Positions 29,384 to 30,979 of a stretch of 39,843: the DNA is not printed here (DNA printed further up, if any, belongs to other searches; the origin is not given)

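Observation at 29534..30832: Divergent PurD-like ATP-grasp ligase as the last gene of the virion operon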

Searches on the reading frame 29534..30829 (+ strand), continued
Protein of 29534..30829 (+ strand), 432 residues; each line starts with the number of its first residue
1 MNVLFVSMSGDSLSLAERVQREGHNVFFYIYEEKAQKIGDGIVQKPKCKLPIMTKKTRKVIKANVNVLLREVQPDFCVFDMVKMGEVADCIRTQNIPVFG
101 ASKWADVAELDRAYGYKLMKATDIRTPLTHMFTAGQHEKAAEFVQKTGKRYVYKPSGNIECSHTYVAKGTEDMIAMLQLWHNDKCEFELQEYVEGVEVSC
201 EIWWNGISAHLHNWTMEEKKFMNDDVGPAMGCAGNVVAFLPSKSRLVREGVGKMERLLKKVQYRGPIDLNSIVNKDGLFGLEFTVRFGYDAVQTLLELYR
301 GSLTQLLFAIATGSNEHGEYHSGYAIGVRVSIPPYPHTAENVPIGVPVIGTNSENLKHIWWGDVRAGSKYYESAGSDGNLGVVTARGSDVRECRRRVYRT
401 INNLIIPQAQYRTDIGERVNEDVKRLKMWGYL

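Call 18: find_encoding_contigs(protein=P0089, flank=10000, max_places=2)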
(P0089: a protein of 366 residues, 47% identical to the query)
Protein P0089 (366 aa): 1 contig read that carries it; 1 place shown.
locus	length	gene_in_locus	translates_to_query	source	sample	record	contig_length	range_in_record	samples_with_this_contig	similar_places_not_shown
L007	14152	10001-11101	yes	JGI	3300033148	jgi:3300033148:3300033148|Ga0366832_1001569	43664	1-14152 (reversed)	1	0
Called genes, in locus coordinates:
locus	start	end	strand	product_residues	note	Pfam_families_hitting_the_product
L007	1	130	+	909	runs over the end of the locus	-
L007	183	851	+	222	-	-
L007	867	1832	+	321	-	-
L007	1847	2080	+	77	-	-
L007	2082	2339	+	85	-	-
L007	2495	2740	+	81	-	-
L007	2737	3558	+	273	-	-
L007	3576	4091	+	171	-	-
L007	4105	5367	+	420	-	-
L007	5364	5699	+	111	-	-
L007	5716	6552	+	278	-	-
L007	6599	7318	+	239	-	-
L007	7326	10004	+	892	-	-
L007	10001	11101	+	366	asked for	PF02843:GARS_C (weak)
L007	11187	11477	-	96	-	-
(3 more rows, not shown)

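Call 19: get_annotated_region(hit=H1, flank=12000)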
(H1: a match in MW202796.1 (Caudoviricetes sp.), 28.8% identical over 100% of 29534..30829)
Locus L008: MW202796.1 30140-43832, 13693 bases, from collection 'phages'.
description: Myoviridae sp. isolate ct2os315, complete genome.
organism: Caudoviricetes sp. (NCBI taxid 2832643)
taxonomy: Viruses; Duplodnaviria; Heunggongvirae; Uroviricota; Caudoviricetes
host: -; source: Manatee Spring; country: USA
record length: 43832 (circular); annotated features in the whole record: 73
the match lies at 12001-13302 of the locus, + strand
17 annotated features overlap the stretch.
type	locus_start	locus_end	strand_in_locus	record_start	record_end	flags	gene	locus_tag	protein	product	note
CDS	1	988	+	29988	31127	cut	-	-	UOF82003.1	tail fiber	-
CDS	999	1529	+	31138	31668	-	-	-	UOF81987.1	c1q globular head like domain containing protein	-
CDS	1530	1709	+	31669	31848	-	-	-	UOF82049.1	xkdw protein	-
CDS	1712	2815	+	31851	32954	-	-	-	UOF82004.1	tail fiber protein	-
CDS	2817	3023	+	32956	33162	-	-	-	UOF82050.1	hypothetical protein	-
CDS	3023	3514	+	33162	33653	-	-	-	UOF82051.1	putative tail fiber protein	-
CDS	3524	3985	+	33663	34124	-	-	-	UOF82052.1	hypothetical protein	-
CDS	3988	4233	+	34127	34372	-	-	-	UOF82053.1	ubiquitin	-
CDS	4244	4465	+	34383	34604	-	-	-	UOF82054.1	hypothetical protein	-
CDS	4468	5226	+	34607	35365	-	-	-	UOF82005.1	tail adaptor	-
CDS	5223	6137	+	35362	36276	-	-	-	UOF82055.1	hypothetical protein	-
CDS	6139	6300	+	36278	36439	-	-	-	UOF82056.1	hypothetical protein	-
CDS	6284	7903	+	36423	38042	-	-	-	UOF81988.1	stabilization protein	-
CDS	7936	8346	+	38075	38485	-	-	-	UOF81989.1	N-acetyltransferase gcN5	-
CDS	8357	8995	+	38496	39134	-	-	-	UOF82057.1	hypothetical protein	-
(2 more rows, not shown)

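Call 21: predict_structure(alignment_id=A1)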
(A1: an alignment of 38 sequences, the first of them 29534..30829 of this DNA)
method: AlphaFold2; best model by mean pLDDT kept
length: 432 residues; sequences in the alignment: 38
mean_pLDDT: 94.4   pTM: 0.91
mean pLDDT of the five models: 94.4, 94.4, 94.3, 93.8, 93.7
residues with pLDDT >= 90: 381; 70-90: 47; 50-70: 4; < 50: 0
segments of 3 or more residues with pLDDT < 50: none
pLDDT, mean of each block of 10 residues (from residue 1): 97 96 98 96 97 95 98 98 96 97 93 90 96 94 97 82 87 96 89 97 96 95 86 94 97 96 96 98 87 94 96 89 97 84 94 95 95 95 98 98 97 96 98 97
secondary structure, 60 per line:
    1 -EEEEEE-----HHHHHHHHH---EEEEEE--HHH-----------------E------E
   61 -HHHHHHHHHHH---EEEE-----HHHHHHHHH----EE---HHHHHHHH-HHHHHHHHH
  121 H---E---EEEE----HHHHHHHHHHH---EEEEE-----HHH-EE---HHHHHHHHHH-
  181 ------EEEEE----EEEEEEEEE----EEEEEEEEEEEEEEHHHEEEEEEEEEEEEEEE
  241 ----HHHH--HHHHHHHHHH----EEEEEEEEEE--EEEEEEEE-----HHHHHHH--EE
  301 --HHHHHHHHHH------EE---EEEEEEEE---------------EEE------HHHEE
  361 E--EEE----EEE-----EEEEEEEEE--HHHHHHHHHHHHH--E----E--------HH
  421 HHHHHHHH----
elements in order: E2-7 H13-21 E25-30 H62-72 E76-79 H85-93 H103-110 H112-121 E129-132 H137-147 E151-155 H170-179 E187-191 E196-204 E209-222 E226-240 H245-248 H251-260 E265-274 E277-284 H290-296 H303-312 E324-331 E347-349 E359-361 E364-366 E371-373 E379-387 H390-402 H419-428

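Call 25: fold_search(model_id=the predicted structure, library=pdb)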
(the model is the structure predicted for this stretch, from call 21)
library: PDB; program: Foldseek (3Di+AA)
matches with E <= 10: 1660; with E <= 0.001: 590
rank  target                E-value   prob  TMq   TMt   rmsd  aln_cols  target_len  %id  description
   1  3lp8                  4.4e-32  1.00  0.75  0.77   4.4       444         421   20  Crystal structure of phosphoribosylamine-glycine ligase from Ehrlichia chaffeensis (released 2010-02-23)
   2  7lvo                  1.7e-30  1.00  0.77  0.76   4.4       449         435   20  Cryptococcus neoformans GAR synthetase (released 2021-08-25)
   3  5vev_B                5.3e-30  1.00  0.75  0.79   4.1       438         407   18  Crystal Structure of Phosphoribosylamine-glycine Ligase from Neisseria gonorrhoeae (released 2017-04-12)
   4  2yw2_A                7.3e-30  1.00  0.78  0.79   3.9       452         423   21  Crystal structure of GAR synthetase from Aquifex aeolicus in complex with ATP (released 2007-10-23)
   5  2yrx                  2.6e-29  1.00  0.75  0.77   4.5       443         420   19  Crystal structure of GAR synthetase from Geobacillus kaustophilus (released 2007-10-09)
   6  2ys6                  3.4e-29  1.00  0.74  0.76   4.6       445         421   19  Crystal structure of GAR synthetase from Geobacillus kaustophilus (released 2007-10-09)
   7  2qk4_B                4.1e-29  1.00  0.78  0.79   4.1       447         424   18  Human glycinamide ribonucleotide synthetase (released 2007-07-24)
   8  3mjf                  5.2e-29  1.00  0.75  0.75   5.0       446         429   17  Phosphoribosylamine-glycine ligase from Yersinia pestis (released 2010-05-26)
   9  5vev_A                1.0e-28  1.00  0.74  0.78   4.6       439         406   18  Crystal Structure of Phosphoribosylamine-glycine Ligase from Neisseria gonorrhoeae (released 2017-04-12)
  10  2qk4_A                2.5e-28  1.00  0.78  0.80   4.0       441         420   18  Human glycinamide ribonucleotide synthetase (released 2007-07-24)
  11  2ip4_A                3.3e-28  1.00  0.76  0.79   4.5       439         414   22  Crystal Structure of Glycinamide Ribonucleotide Synthetase from Thermus thermophilus HB8 (released 2007-10-30)
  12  2yrw                  1.2e-27  1.00  0.74  0.77   4.5       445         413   18  Crystal structure of GAR synthetase from Geobacillus kaustophilus (released 2007-10-09)
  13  2xcl                  2.8e-27  1.00  0.75  0.77   4.5       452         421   21  Nucleotide-bound Structures of Bacillus subtilis Glycinamide Ribonucleotide Synthetase (released 2011-03-23)
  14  1gso                  3.0e-27  1.00  0.76  0.78   4.1       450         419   18  GLYCINAMIDE RIBONUCLEOTIDE SYNTHETASE (GAR-SYN) FROM E. COLI. (released 1998-12-09)
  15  1vkz_A                2.5e-25  1.00  0.72  0.78   4.5       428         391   21  Crystal structure of Phosphoribosylamine--glycine ligase (TM1250) from Thermotoga maritima at 2.30 A resolution (released 2004-08-24)
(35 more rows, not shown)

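Call 26: fold_search(model_id=the predicted structure, library=viral)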
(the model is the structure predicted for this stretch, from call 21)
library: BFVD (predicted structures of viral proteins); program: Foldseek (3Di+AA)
matches with E <= 10: 557; with E <= 0.001: 43
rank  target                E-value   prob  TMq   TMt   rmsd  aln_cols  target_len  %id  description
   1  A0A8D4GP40            6.3e-11  1.00  0.46  0.53   8.7       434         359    9  (no name in the UniProt tables at hand)
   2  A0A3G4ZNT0            1.4e-09  1.00  0.41  0.32   6.3       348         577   10  ATP-grasp domain-containing protein [Terrestrivirus sp.]
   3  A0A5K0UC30            1.5e-09  1.00  0.42  0.30   8.1       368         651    6  Uncharacterized protein [Yasminevirus sp. GU-2018]
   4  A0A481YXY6            1.0e-08  1.00  0.36  0.36   8.1       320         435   11  D-ala D-ala ligase [Marseillevirus LCMAC202]
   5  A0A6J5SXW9            8.1e-08  1.00  0.44  0.65   6.9       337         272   10  CarB Carbamoylphosphate synthase large subunit (Split gene in MJ) [uncultured Caudovirales phage]
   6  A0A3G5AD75            2.4e-07  1.00  0.36  0.24   7.5       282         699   12  Glutathione synthase [Satyrvirus sp.]
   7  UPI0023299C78         2.5e-07  1.00  0.37  0.41   7.7       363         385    7  (no name look-up for this kind of identifier)
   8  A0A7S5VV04            3.0e-07  1.00  0.32  0.21  10.9       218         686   17  (no name in the UniProt tables at hand)
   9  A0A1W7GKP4            4.2e-07  1.00  0.39  0.49   7.2       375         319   11  ATP-grasp domain-containing protein [Tenacibaculum phage pT24]
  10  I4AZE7                4.4e-07  1.00  0.30  0.49   5.1       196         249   14  (no name in the UniProt tables at hand)
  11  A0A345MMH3            5.4e-07  1.00  0.36  0.52   7.5       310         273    8  (no name in the UniProt tables at hand)
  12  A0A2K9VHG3            1.4e-06  1.00  0.36  0.54   6.7       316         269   11  ATP-grasp domain-containing protein [Pseudomonas phage Bjorn]
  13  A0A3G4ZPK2            1.5e-06  1.00  0.39  0.57   6.3       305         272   13  ATP-grasp domain-containing protein [Terrestrivirus sp.]
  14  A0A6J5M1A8            1.5e-06  1.00  0.36  0.47   8.8       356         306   11  RimK Glutathione synthase/Ribosomal protein S6 modification enzyme (Glutaminyl transferase) [uncultured Caudovirales phage]
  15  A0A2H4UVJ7            1.5e-06  1.00  0.34  0.44   9.6       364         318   11  D-alanine-D-alanine ligase [Bodo saltans virus]
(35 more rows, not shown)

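Call 32: get_annotated_region(hit=H14, flank=300)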
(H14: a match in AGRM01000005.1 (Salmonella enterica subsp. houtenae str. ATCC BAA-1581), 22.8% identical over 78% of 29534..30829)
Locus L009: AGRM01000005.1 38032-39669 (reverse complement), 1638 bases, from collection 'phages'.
description: Salmonella enterica subsp. houtenae str. ATCC BAA-1581 SEHO0AFNL_Contig0.6, whole genome shotgun sequence.
organism: Salmonella enterica subsp. houtenae str. ATCC BAA-1581 (NCBI taxid 523831)
taxonomy: Bacteria; Pseudomonadati; Pseudomonadota; Gammaproteobacteria; Enterobacterales; Enterobacteriaceae; Salmonella
host: Homo sapiens; source: -; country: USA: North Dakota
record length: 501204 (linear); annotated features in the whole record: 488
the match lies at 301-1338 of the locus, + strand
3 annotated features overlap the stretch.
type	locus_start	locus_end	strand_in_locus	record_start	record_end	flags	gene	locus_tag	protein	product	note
CDS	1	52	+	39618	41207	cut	-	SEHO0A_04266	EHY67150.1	phosphoribosylaminoimidazolecarboxamide formyltransferase/IMP cyclohydrolase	locus tag in AE006468 is STM4176; purH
CDS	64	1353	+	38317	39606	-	-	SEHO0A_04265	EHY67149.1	phosphoribosylamine--glycine ligase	locus tag in AE006468 is STM4175; purD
CDS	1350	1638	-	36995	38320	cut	-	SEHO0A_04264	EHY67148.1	response regulator receiver domain protein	locus tag in AE006468 is STM4174; hydG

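Call 35: find_related_loci(query=A1, collection=viral_contigs, flank=10000)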
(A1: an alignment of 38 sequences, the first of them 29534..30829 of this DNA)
Query A1 (432 aa) in viral_contigs; peptide patterns used: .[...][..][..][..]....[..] (x = any residue, [..] = any of these).
162 stretches matched a pattern; 144 encode a relative of the query (tblastn E <= 1e-3); the best 80 are kept; 80 distinct loci.
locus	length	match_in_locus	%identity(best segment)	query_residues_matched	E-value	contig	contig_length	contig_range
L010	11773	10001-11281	59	1-432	2e-168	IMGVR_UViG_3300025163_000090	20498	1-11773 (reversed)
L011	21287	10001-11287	58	1-432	1e-172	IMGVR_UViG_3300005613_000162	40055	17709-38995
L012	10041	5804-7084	45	5-432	9e-118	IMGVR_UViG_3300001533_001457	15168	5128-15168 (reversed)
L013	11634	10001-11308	45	4-432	3e-117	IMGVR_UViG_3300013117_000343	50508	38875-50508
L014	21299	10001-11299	45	4-432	6e-116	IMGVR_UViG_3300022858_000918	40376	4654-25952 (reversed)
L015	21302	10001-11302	44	4-432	5e-108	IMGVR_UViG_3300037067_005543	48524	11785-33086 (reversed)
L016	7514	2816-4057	42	1-432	4e-95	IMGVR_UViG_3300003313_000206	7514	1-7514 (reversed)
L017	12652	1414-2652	37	1-432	8e-87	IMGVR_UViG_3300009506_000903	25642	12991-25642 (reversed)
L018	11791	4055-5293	37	1-432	6e-85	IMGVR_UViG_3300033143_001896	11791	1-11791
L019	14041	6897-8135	37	1-432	6e-85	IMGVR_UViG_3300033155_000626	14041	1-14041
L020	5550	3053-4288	37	1-432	3e-84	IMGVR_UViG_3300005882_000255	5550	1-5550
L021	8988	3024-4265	38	1-432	4e-84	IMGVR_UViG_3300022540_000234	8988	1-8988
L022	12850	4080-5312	39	1-432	2e-83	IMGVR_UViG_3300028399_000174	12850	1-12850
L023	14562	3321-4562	38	1-432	4e-83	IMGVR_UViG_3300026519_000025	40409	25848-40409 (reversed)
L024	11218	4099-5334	37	1-432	9e-82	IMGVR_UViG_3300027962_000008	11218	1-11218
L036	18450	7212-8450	37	1-432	2e-77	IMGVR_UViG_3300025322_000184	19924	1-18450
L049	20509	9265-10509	36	2-432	4e-72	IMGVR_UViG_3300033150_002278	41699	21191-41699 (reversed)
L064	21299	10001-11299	34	1-432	2e-69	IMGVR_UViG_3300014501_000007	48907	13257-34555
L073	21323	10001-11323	33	3-431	1e-67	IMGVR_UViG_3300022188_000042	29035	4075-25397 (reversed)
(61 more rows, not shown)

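Call 36: get_annotated_region(hit=H4, flank=100)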
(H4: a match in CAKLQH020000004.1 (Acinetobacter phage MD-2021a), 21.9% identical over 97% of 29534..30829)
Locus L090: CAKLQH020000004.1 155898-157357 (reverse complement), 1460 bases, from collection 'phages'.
description: Acinetobacter phage MD-2021a strain 5899STDY8049191 genome assembly, contig: ERS3583567SCcontig000004, whole genome shotgun sequence.
organism: Acinetobacter phage MD-2021a (NCBI taxid 2899278)
taxonomy: Viruses; Duplodnaviria; Heunggongvirae; Uroviricota; Caudoviricetes
host: -; source: not known; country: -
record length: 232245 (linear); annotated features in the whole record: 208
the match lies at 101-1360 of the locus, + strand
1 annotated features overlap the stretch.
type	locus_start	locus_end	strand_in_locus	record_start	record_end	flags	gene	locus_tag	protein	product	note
CDS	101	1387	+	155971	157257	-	purD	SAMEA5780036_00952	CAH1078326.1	phosphoribosylamine--glycine ligase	-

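Call 37: get_annotated_region(hit=H19, flank=400)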
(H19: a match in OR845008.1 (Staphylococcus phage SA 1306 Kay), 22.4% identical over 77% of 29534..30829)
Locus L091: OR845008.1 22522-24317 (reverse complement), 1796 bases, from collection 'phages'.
description: UNVERIFIED_ORG: Staphylococcus phage SA 1306 Kay clone NODE_21_length_35680_cov_20.084291 genomic sequence.
organism: Staphylococcus phage SA 1306 Kay (NCBI taxid 3113843)
taxonomy: Viruses
host: Staphylococcus aureus; source: wastewater; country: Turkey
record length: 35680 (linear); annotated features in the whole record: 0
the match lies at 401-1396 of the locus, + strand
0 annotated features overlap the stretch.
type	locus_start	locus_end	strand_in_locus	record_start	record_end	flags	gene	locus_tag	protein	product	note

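Call 42: search_protein_families(library=phrogs, proteins=[L036:5593-7212:+, L036:8438-10171:+, L036:10181-10462:+, L036:10725-11531:+, L036:11558-12556:+, L049:10503-11051:+, L049:7133-7654:+, L073:9591-9998:+, L073:13609-18942:+, L064:11732-14755:+], max_evalue=0.001)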
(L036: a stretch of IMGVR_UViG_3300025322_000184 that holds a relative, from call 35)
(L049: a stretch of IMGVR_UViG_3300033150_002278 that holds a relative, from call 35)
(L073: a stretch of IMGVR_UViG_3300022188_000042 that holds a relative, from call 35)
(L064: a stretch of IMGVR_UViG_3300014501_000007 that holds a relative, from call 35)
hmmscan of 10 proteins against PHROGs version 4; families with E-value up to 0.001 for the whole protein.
L036:5593-7212:+ (540 aa): 4 families
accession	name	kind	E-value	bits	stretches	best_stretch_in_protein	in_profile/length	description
phrog_2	-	head and packaging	2.2e-18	67.4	1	28-495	260-596/807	terminase large subunit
phrog_38407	-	unknown function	8.5e-17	62.1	1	314-491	175-348/370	-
phrog_24361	-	head and packaging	1e-13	52.4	1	356-493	7-140/162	terminase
phrog_26724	-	unknown function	4e-07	30.8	1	17-185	18-186/192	-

L036:8438-10171:+ (578 aa): 1 family
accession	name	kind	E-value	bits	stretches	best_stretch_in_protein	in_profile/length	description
phrog_12082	-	head and packaging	0.0005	19.6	1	58-148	64-158/715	portal protein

L036:10181-10462:+ (94 aa): 0 families

L036:10725-11531:+ (269 aa): 0 families

L036:11558-12556:+ (333 aa): 2 families
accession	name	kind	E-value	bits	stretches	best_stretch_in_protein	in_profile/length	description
phrog_9953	-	head and packaging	6.9e-35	122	1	9-283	8-280/329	major head protein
phrog_14242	-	head and packaging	3.2e-09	36.9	1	170-313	228-368/396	major head protein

L049:10503-11051:+ (183 aa): 0 families

L049:7133-7654:+ (174 aa): 1 family
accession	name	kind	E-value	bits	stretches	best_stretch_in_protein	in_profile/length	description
phrog_6223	-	transcription regulation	0.00091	20.2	0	35-57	13-38/73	transcriptional repressor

L073:9591-9998:+ (136 aa): 1 family
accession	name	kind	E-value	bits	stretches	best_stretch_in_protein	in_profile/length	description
phrog_1158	-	tail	2.5e-34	119.7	1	33-133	23-132/205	tail assembly chaperone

L073:13609-18942:+ (1778 aa): 4 families
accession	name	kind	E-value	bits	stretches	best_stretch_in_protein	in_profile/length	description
phrog_9854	-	unknown function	2e-113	381.4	2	1205-1772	1054-1631/1636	-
phrog_18222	-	unknown function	1.5e-18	66.6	1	1271-1704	1606-2039/2118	-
phrog_14770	-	unknown function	2.1e-18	65.5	2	1060-1308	2678-2908/3427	-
phrog_15406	-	other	1.9e-07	29.5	1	1286-1512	2095-2322/2789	DNA methyltransferase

L064:11732-14755:+ (1008 aa): 0 families

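Call 43: search_protein_families(library=pfam, proteins=[L036:5593-7212:+, L036:8438-10171:+, L036:10725-11531:+, L049:10503-11051:+, L049:7133-7654:+, L073:9591-9998:+, L073:11346-11738:+], max_evalue=0.01)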
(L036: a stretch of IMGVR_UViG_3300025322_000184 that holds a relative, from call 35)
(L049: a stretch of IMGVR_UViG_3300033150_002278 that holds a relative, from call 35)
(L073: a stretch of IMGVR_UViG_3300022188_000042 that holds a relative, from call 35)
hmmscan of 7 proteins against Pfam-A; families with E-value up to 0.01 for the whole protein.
L036:5593-7212:+ (540 aa): 0 families

L036:8438-10171:+ (578 aa): 1 family
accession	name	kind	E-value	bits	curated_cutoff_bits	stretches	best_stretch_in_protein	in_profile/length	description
PF23899.1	SU10_portal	-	0.0043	16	30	1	345-521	369-544/593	Phage SU10 portal protein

L036:10725-11531:+ (269 aa): 0 families

L049:10503-11051:+ (183 aa): 0 families

L049:7133-7654:+ (174 aa): 1 family
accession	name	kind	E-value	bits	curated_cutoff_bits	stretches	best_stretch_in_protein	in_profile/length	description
PF13384.12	HTH_23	-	0.0027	17.9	24.6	1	25-57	6-38/50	Homeodomain-like domain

L073:9591-9998:+ (136 aa): 1 family
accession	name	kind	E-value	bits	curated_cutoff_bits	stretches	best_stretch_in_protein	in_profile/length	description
PF07087.16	DUF1353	-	1.9e-30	104.7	22.5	1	34-124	1-91/91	Protein of unknown function (DUF1353)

L073:11346-11738:+ (131 aa): 0 families

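Call 57: find_related_loci(query=A2, collection=viral_contigs, flank=7000)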
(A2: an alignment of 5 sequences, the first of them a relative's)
Query A2 (578 aa) in viral_contigs; peptide patterns used: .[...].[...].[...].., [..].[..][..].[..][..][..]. (x = any residue, [..] = any of these).
227 stretches matched a pattern; 198 encode a relative of the query (tblastn E <= 1e-3); the best 80 are kept; 80 distinct loci.
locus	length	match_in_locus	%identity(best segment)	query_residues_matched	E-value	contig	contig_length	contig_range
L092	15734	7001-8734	100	1-578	0e+0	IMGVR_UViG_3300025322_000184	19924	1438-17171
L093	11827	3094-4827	100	1-578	0e+0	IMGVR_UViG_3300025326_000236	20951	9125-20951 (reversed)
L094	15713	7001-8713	77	2-577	0e+0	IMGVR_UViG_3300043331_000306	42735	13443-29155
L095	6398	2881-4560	69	6-573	0e+0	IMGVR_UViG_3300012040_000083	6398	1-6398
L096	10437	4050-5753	54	1-575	0e+0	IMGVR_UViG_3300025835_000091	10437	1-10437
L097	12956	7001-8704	54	1-575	0e+0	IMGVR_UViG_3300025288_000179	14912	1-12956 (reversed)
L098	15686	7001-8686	57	1-573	0e+0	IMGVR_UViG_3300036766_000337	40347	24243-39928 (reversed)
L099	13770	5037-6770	53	1-576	0e+0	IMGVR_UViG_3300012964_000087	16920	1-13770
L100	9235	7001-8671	54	6-571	0e+0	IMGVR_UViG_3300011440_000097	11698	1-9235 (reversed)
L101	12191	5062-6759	53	9-572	0e+0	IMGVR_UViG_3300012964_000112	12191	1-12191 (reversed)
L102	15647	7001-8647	52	1-550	0e+0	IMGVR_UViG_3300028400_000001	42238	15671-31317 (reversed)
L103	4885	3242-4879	53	2-549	0e+0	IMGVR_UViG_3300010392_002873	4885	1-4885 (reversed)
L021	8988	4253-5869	52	1-539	0e+0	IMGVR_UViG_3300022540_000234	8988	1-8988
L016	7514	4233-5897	51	4-572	0e+0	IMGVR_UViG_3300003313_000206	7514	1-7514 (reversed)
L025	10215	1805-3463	50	8-573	0e+0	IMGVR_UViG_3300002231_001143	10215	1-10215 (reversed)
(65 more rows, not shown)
